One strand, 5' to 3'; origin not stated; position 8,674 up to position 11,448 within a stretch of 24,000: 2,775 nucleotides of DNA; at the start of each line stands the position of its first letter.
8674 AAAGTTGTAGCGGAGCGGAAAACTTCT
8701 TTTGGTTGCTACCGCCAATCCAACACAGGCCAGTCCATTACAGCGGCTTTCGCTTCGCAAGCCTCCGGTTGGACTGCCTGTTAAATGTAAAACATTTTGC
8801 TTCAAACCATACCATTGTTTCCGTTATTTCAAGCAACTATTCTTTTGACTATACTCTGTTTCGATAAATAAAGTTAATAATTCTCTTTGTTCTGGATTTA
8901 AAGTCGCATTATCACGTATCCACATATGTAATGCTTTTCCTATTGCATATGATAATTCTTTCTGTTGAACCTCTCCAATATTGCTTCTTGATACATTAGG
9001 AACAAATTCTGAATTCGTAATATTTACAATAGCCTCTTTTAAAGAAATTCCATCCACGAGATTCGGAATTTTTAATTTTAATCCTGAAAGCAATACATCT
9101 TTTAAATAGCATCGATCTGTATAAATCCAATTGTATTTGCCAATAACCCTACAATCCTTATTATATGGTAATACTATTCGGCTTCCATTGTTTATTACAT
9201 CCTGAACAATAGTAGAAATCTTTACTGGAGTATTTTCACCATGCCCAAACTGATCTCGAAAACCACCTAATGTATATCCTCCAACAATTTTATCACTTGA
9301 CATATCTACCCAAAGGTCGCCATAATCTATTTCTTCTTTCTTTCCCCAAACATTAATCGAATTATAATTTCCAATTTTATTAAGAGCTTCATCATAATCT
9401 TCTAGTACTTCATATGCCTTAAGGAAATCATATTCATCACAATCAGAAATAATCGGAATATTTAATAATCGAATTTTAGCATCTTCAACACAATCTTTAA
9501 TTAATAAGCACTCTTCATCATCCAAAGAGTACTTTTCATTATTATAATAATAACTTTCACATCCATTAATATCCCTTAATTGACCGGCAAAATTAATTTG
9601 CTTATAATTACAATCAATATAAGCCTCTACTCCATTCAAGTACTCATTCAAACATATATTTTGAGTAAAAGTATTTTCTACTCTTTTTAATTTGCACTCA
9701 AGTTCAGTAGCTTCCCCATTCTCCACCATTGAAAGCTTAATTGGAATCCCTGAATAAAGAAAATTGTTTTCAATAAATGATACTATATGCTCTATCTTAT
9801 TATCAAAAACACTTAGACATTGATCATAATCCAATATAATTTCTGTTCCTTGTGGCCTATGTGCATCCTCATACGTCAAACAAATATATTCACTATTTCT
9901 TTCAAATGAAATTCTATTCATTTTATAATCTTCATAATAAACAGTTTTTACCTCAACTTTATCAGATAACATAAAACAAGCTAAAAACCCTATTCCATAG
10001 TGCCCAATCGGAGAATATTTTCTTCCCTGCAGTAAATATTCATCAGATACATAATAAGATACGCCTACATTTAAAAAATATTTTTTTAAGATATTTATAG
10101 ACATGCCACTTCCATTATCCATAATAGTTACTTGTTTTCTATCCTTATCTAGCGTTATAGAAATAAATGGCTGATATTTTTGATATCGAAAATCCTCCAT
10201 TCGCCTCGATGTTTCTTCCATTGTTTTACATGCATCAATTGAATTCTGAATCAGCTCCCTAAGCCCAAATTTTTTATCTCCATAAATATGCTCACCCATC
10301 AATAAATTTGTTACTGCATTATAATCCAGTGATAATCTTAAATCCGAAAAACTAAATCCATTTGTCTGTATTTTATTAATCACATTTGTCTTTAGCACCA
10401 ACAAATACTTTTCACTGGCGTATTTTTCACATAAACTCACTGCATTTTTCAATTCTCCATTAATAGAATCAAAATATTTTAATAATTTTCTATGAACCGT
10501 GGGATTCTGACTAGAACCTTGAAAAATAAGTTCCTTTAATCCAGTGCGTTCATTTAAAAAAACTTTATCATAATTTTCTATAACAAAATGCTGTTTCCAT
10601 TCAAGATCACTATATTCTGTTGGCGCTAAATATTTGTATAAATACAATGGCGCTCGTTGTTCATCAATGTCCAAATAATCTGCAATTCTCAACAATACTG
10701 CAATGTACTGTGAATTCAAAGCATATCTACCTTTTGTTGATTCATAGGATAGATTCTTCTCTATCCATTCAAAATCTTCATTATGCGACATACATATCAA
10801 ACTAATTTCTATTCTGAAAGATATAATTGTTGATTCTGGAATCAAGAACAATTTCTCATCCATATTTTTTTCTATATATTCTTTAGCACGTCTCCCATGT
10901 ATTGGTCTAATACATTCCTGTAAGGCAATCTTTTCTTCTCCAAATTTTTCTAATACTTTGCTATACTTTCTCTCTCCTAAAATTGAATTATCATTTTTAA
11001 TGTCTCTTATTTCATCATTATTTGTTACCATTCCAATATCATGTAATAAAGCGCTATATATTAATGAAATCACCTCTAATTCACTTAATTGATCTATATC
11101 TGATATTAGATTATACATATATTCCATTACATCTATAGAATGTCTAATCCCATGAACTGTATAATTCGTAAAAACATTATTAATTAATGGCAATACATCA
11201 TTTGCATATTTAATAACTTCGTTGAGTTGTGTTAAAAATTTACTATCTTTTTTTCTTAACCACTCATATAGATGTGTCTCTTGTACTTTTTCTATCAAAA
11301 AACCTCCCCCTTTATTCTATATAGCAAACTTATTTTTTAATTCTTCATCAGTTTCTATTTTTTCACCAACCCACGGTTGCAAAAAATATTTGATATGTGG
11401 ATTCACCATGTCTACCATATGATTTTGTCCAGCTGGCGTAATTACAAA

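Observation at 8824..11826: Candidate undescribed two-gene defence module: SieB-like 2-TM protein + HD / Hsp90-like GHKL ATPase, bracketed by MITE copies next to Hachiman and Kiwa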

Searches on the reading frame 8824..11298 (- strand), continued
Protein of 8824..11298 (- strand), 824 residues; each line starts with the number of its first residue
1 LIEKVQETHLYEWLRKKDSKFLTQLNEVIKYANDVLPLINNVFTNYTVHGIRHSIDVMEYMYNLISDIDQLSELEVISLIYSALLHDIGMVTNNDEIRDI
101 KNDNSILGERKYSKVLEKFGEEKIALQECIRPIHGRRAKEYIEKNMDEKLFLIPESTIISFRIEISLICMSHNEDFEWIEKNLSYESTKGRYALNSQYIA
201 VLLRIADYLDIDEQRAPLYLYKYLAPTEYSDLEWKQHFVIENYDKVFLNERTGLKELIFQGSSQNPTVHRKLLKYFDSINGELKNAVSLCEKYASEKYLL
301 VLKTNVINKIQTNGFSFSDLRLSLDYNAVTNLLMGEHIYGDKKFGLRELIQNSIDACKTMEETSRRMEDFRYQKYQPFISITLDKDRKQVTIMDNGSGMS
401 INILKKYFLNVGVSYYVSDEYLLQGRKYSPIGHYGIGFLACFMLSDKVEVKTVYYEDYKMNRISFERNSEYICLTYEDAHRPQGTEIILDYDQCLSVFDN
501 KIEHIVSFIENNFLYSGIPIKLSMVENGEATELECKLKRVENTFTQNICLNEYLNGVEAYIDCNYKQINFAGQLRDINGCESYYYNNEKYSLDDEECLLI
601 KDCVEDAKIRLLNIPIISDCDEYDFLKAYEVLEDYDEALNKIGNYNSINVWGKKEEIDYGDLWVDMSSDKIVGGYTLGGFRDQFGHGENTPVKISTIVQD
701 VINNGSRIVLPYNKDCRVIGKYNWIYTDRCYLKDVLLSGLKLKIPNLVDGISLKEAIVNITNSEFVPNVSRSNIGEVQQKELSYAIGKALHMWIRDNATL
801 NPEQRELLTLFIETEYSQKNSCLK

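Call 78: get_annotated_region(hit=H1, flank=8000)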
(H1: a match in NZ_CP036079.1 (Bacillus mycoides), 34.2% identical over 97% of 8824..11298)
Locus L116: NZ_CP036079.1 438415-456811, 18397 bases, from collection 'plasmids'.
description: Bacillus mycoides strain JAS1004 plasmid p507
organism: Bacillus mycoides (NCBI taxid 1405)
taxonomy: Bacteria; Bacillota; Bacilli; Bacillales; Bacillaceae; Bacillus; Bacillus mycoides
host: -; source: cell culture,soil; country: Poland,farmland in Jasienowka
typing (MOB-suite, as given by PLSDB): non-mobilizable; replicon rep_cluster_125; mating-pair formation MPF_T
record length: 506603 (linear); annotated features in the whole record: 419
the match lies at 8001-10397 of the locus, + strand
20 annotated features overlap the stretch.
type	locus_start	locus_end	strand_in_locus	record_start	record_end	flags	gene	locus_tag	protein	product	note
CDS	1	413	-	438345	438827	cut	-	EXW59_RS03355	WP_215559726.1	hypothetical protein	-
CDS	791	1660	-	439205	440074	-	-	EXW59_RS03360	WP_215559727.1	DUF3800 domain-containing protein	-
CDS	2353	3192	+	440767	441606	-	-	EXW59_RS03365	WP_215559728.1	hypothetical protein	-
CDS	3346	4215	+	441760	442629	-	-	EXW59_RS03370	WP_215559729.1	hypothetical protein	-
CDS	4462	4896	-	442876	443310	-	-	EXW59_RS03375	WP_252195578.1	hypothetical protein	-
CDS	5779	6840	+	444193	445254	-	-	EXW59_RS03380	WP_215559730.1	beta family protein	-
CDS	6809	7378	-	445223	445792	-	-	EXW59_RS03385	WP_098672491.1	sce7726 family protein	-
CDS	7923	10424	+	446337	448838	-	-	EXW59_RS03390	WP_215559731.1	ATP-binding protein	-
CDS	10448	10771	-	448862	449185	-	-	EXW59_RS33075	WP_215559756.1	IS3 family transposase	GO:0015074 - DNA integration [Evidence IEA]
CDS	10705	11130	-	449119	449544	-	-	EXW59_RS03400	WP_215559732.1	hypothetical protein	-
CDS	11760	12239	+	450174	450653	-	-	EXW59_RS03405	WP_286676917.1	DNA/RNA helicase domain-containing protein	-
CDS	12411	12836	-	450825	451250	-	-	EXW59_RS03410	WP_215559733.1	HD domain-containing protein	-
CDS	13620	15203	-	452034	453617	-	-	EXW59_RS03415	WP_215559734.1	hypothetical protein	-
CDS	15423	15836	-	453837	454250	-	-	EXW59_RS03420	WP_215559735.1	SMI1/KNR4 family protein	GO:0042546 - cell wall biogenesis [Evidence IEA]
CDS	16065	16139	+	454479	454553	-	-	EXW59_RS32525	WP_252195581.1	hypothetical protein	-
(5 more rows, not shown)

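Call 80: search_protein_families(library=phrogs, proteins=[window:8824-11298:-], max_evalue=0.001)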
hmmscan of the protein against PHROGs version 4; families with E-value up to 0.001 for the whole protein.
window:8824-11298:- (824 aa): 3 families
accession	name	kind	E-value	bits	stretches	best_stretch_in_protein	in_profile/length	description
phrog_6203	-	unknown function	2.9e-12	47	1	379-472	45-142/644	-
phrog_543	-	DNA, RNA and nucleotide metabolism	9.7e-05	21.8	1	346-508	74-231/661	DNA topoisomerase II large subunit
phrog_23723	-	unknown function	0.00073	19.1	0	371-444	164-229/932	-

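Call 84: search_protein_families(library=padloc, proteins=[L015:4906-6273:+, L019:6206-7759:+, L011:6756-7970:+, L026:11000-14227:+, L029:6169-9069:+, L035:10477-11832:+, L041:6716-7720:+, L044:10864-13140:+, L046:12019-14127:+, L028:5517-7943:+], max_evalue=0.00001)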
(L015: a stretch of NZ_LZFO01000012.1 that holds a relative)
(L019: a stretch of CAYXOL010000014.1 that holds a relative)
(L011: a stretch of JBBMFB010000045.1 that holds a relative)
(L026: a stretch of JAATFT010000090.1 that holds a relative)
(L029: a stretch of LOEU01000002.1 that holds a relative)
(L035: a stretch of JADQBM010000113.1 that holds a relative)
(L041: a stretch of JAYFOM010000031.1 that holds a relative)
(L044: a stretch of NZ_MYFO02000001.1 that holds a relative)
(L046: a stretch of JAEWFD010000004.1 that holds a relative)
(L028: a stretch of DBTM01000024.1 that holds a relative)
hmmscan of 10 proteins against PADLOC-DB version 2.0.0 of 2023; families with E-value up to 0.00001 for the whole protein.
L015:4906-6273:+ (456 aa): 1 family
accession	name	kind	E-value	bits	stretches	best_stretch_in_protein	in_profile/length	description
PDLC04134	mad2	-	3.4e-23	80.2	1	296-455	277-447/492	mads_2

L019:6206-7759:+ (518 aa): 0 families

L011:6756-7970:+ (405 aa): 0 families

L026:11000-14227:+ (1076 aa): 0 families

L029:6169-9069:+ (967 aa): 0 families

L035:10477-11832:+ (452 aa): 0 families

L041:6716-7720:+ (335 aa): 0 families

L044:10864-13140:+ (759 aa): 0 families

L046:12019-14127:+ (703 aa): 0 families

L028:5517-7943:+ (809 aa): 38 families (the best 25 are shown)
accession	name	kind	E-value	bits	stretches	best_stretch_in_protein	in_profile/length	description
PDLC03859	LmuB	-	6e-27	93.1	1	1-612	3-594/611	-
PDLC04135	mad3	-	8.5e-21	72.9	1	2-609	1-329/374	mads_3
PDLC00271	PtuA1|PtuA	-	1e-16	59.5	1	1-123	1-123/421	AAA ATPase domain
PDLC03861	LmuB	-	2.2e-16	57.1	1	6-111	213-315/1213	-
PDLC03865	LmuB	-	3.9e-16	56.4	2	173-499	391-716/1007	-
PDLC00298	PtuA1|PtuA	-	3.2e-14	50.8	1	1-59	1-59/423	AAA ATPase domain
PDLC00305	PtuA1|PtuA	-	1.7e-13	48.7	1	1-51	1-51/392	AAA ATPase domain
PDLC00278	PtuA1|PtuA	-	2.8e-12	44.6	1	1-102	1-108/436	AAA ATPase domain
PDLC04891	PDC-S06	-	1.5e-11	41.5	1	303-613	381-695/858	-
PDLC00267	PtuA1|PtuA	-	3.3e-11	41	1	1-55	1-55/438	AAA ATPase domain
PDLC02979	AriA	-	4.6e-11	41.1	1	1-603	1-369/373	-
PDLC02335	AbiLi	-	2.6e-10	37.9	1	24-605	77-239/326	AbiLi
PDLC00310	PtuA1|PtuA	-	3e-10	37.8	1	1-56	1-56/443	AAA ATPase domain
PDLC00269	PtuA1|PtuA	-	6.5e-10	36.9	0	557-603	290-336/446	AAA ATPase domain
PDLC00277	PtuA1|PtuA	-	6.9e-10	36.7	0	1-51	1-51/423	AAA ATPase domain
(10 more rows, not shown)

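Call 85: search_protein_families(library=pfam, alignment_id=A5, max_evalue=0.00001)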
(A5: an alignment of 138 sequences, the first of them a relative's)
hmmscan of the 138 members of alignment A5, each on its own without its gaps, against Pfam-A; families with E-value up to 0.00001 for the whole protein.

A. member 1, L005:8353-8949:+ (199 aa): 1 family
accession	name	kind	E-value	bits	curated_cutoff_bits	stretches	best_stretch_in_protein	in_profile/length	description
PF12728.13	HTH_17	-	4.5e-11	43.3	27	0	145-190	2-47/51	Helix-turn-helix domain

B. families by the number of members that match (of 138 scanned): 134 families (the first 25 are shown)
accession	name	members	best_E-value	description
PF02463.25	SMC_N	7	2.8e-19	RecF/RecN/SMC N terminal domain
PF13175.12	AAA_15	6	1.6e-10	AAA ATPase domain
PF13476.12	AAA_23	5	6.3e-16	AAA domain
PF13304.12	AAA_21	5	2.4e-13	AAA domain, putative AbiEii toxin, Type IV TA system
PF13310.11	Virulence_RhuM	4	3.1e-113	Virulence protein RhuM family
PF13555.12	AAA_29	4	8.2e-07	P-loop containing region of AAA domain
PF13614.12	AAA_31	3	3.3e-59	AAA domain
PF01656.29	CbiA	3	1.4e-27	CobQ/CobB/MinD/ParA nucleotide binding domain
PF00072.30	Response_reg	3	2.6e-22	Response regulator receiver domain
PF10609.15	ParA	3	1.8e-12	NUBPL iron-transfer P-loop NTPase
PF09140.17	MipZ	3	5.4e-11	ATPase MipZ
PF06564.18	CBP_BcsQ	3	9e-10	Cellulose biosynthesis protein BcsQ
PF02374.21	ArsA_ATPase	3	4.8e-09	Anion-transporting ATPase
PF00142.24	Fer4_NifH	3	1.7e-08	4Fe-4S iron sulfur cluster binding proteins, NifH/frxC family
PF09517.16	RE_Eco29kI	2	7.6e-70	Eco29kI restriction endonuclease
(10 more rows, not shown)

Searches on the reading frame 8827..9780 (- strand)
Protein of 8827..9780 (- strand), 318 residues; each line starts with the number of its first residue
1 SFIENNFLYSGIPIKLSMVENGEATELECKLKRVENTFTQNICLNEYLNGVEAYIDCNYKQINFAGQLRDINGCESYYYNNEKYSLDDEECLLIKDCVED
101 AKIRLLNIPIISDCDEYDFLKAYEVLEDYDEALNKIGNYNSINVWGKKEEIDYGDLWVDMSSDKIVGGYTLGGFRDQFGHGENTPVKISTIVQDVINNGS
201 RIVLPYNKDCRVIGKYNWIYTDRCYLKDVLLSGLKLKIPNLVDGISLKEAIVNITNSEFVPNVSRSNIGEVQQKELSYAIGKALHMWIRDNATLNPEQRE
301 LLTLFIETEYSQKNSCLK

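Call 69: search_solved_structures(query=window:8827-9780:-, max_evalue=10)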
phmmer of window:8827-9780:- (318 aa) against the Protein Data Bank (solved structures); distinct sequences matched with E-value up to 10: 4.
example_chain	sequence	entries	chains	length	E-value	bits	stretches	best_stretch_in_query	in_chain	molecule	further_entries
7k31_A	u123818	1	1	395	0.73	11.9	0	93-125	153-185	Endonuclease Q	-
7k30_A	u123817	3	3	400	0.75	11.8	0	93-125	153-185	Endonuclease Q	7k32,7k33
5zb8_A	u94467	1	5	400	0.77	11.8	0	93-125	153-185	PfuEndoQ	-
8omw_A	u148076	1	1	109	2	10.4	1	196-250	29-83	Titin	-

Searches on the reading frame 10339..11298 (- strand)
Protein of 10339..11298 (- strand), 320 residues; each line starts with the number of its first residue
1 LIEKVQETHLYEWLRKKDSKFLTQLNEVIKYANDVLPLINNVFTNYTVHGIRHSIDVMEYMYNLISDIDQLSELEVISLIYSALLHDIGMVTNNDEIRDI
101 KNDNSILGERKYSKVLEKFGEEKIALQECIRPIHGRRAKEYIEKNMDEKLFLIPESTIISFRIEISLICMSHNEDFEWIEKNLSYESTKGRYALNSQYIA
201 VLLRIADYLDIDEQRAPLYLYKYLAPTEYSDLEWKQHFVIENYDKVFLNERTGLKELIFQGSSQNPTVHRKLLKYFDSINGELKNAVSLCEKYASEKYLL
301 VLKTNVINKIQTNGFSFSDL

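Call 68: search_solved_structures(query=window:10339-11298:-, max_evalue=10, show_alignments=2)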
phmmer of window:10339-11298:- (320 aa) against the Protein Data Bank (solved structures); distinct sequences matched with E-value up to 10: 9.
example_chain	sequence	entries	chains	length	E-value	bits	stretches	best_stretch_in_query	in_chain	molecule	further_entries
5h2q_A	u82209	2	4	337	0.25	13.8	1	42-95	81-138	Phosphodiesterase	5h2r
2pq7_A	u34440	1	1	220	0.26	13.8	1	22-89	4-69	Predicted HD superfamily hydrolase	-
3hc8_A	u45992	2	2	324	0.28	13.7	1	35-113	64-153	cGMP-specific 3',5'-cyclic phosphodiesterase,cAMP-specific 3',5'-cyclic phosphodiesterase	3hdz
2chm_A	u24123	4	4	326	0.28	13.7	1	35-113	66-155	CGMP-SPECIFIC 3', 5'-CYCLIC PHOSPHODIESTERASE, CAMP-SPECIFIC 3', 5'-CYCLIC PHOSPHODIESTERA | cGMP-specific 3',5'-cyclic phosphodiesterase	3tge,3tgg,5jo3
1t9s_A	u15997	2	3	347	0.31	13.5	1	35-113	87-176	cGMP-specific 3',5'-cyclic phosphodiesterase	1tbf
1xoz_A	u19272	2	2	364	0.34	13.4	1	35-113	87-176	cGMP-specific 3',5'-cyclic phosphodiesterase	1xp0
6npa_A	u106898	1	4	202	0.64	12.5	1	66-166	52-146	TmpB, (R)-1-hydroxy-2-trimethylaminoethylphosphonate oxygenase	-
4i15_A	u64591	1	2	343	1.5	11.2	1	42-95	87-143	Class 1 phosphodiesterase PDEB1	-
4phl_A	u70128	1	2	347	1.6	11.2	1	42-95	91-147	Class 1 phosphodiesterase PDEB1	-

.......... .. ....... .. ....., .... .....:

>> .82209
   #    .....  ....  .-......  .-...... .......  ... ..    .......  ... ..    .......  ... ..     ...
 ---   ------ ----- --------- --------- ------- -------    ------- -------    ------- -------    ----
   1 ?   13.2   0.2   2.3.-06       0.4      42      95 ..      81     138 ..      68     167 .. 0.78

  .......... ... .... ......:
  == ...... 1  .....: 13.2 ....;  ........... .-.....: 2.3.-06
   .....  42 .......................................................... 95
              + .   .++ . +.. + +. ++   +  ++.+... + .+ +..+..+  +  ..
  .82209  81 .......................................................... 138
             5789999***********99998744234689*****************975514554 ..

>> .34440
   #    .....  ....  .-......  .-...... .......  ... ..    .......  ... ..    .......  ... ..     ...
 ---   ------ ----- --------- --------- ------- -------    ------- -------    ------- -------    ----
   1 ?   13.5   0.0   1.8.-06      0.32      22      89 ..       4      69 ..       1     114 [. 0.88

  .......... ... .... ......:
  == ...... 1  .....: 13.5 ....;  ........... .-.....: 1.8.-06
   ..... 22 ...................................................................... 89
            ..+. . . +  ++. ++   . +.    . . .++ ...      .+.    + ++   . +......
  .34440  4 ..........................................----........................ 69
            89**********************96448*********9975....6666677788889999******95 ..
